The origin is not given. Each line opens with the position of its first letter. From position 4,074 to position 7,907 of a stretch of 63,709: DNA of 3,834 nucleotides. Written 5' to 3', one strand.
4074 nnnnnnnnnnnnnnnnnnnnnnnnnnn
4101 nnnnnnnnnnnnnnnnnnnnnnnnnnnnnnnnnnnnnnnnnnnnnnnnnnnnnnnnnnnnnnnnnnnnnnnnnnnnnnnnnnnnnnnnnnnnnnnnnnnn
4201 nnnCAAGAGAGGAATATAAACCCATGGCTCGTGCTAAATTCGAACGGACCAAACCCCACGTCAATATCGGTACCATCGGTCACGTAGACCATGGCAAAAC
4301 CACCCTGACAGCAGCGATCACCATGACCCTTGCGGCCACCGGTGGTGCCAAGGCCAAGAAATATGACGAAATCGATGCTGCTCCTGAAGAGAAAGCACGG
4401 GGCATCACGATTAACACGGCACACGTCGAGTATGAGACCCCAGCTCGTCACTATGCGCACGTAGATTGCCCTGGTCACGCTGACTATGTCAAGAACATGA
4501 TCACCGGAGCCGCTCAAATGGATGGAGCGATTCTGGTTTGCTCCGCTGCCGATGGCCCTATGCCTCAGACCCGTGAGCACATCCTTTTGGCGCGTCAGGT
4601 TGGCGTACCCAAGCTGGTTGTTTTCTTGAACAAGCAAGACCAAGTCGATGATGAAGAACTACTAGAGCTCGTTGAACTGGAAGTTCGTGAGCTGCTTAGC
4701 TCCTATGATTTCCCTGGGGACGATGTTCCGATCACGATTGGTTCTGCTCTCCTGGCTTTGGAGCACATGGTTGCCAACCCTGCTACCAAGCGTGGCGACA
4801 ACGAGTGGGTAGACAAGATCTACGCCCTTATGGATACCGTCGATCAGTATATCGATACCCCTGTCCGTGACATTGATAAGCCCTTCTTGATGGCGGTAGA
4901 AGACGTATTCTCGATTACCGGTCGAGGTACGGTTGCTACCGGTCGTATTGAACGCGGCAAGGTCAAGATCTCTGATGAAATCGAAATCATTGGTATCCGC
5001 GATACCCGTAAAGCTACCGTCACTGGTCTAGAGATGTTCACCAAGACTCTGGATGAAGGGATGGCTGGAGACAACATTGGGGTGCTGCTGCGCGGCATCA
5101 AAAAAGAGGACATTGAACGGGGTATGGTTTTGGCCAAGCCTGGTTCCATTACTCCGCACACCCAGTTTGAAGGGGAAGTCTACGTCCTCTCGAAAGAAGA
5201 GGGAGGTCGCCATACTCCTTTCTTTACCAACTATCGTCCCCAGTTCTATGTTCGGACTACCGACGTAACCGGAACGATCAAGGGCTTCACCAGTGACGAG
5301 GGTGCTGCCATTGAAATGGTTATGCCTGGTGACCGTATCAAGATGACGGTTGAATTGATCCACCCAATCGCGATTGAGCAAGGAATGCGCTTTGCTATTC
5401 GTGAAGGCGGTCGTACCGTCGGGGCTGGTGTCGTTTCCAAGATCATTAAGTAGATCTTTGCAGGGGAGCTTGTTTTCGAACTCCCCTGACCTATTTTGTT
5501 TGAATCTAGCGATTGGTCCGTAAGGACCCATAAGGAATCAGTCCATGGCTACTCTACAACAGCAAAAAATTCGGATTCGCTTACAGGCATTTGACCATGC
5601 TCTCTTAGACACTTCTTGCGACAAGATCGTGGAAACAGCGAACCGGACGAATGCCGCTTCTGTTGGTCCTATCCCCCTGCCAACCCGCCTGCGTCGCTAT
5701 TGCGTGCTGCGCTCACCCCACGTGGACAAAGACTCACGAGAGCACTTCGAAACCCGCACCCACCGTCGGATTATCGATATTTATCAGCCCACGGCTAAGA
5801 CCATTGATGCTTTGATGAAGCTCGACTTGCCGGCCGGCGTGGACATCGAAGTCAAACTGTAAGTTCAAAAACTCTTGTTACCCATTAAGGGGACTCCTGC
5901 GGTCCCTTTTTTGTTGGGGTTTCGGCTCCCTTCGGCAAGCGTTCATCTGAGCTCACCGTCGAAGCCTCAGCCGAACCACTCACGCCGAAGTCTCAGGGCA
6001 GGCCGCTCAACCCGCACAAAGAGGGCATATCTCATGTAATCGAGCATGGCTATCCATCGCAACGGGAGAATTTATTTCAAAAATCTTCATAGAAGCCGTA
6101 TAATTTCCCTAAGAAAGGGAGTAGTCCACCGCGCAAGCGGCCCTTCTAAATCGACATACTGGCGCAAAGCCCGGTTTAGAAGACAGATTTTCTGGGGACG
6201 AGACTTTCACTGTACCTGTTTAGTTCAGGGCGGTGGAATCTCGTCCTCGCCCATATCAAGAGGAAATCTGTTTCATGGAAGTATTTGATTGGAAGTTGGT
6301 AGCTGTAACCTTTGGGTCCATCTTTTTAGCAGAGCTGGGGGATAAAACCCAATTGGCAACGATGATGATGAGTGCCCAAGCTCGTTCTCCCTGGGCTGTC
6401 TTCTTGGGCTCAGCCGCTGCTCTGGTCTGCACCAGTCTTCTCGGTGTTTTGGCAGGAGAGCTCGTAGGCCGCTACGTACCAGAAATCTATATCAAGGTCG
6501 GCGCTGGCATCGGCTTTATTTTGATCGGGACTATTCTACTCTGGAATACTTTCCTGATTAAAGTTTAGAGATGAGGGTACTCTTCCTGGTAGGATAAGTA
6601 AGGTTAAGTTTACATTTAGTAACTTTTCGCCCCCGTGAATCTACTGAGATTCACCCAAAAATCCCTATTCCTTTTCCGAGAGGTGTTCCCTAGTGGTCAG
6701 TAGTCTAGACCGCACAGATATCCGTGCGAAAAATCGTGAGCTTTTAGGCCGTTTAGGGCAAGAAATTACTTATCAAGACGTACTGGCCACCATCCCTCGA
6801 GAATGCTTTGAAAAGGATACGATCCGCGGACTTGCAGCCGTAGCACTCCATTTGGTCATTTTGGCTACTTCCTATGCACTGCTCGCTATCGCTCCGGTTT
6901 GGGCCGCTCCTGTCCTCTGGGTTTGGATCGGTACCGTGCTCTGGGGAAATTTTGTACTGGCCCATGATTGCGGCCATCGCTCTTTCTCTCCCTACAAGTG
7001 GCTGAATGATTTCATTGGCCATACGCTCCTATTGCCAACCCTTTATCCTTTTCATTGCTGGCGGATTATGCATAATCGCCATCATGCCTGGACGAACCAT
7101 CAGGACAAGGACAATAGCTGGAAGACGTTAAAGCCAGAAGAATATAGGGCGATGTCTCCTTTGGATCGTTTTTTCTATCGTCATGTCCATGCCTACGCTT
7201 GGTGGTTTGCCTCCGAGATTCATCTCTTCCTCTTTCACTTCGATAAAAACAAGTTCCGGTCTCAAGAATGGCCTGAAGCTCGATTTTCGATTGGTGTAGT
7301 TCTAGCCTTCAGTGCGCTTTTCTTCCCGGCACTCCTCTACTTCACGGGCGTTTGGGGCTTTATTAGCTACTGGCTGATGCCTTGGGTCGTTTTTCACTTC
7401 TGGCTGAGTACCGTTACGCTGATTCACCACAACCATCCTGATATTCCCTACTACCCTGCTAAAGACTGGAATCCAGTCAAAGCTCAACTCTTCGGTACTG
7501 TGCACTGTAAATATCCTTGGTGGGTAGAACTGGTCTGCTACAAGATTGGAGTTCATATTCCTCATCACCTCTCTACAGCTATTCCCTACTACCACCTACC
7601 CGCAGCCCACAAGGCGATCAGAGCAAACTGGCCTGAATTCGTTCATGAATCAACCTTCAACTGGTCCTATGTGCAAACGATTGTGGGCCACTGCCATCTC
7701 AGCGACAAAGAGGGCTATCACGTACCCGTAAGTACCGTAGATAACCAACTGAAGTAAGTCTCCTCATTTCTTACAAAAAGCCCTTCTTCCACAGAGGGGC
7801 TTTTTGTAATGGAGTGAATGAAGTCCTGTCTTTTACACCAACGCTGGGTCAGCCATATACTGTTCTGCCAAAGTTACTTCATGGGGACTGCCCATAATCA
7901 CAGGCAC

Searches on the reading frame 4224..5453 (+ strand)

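Call 74: search_protein_families(library=pfam, proteins=[window:4224-5453:+], max_evalue=0.00001)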
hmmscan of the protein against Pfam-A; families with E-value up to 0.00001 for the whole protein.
window:4224-5453:+ (409 aa): 3 families
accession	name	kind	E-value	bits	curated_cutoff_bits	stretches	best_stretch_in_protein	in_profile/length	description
PF00009.33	GTP_EFTU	-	3.5e-62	209.8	26.5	1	10-211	1-187/188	Elongation factor Tu GTP binding domain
PF03143.23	GTP_EFTU_D3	-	2e-40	137.8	27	1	308-407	1-105/106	Elongation factor Tu C-terminal domain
PF03144.31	GTP_EFTU_D2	-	3.2e-20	72.8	30.3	1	235-304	1-73/73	Elongation factor Tu domain 2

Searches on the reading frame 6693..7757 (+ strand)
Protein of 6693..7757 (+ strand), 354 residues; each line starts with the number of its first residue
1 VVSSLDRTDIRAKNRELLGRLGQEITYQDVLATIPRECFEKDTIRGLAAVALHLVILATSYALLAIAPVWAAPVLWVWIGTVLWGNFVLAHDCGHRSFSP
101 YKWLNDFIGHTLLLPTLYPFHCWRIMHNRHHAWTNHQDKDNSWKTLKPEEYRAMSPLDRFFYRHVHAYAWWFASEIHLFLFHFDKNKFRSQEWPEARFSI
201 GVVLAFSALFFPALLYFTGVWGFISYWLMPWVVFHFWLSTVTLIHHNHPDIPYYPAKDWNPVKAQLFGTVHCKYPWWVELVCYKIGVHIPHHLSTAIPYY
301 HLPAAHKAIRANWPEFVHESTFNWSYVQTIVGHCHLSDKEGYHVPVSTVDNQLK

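Call 74: search_protein_families(library=pfam, proteins=[window:6693-7757:+], max_evalue=0.00001)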
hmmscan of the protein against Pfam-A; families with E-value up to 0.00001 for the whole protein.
window:6693-7757:+ (354 aa): 1 family
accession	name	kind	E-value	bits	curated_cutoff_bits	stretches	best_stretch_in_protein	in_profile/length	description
PF00487.30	FA_desaturase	-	1.2e-43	150.1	29.7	1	68-317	1-246/253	Fatty acid desaturase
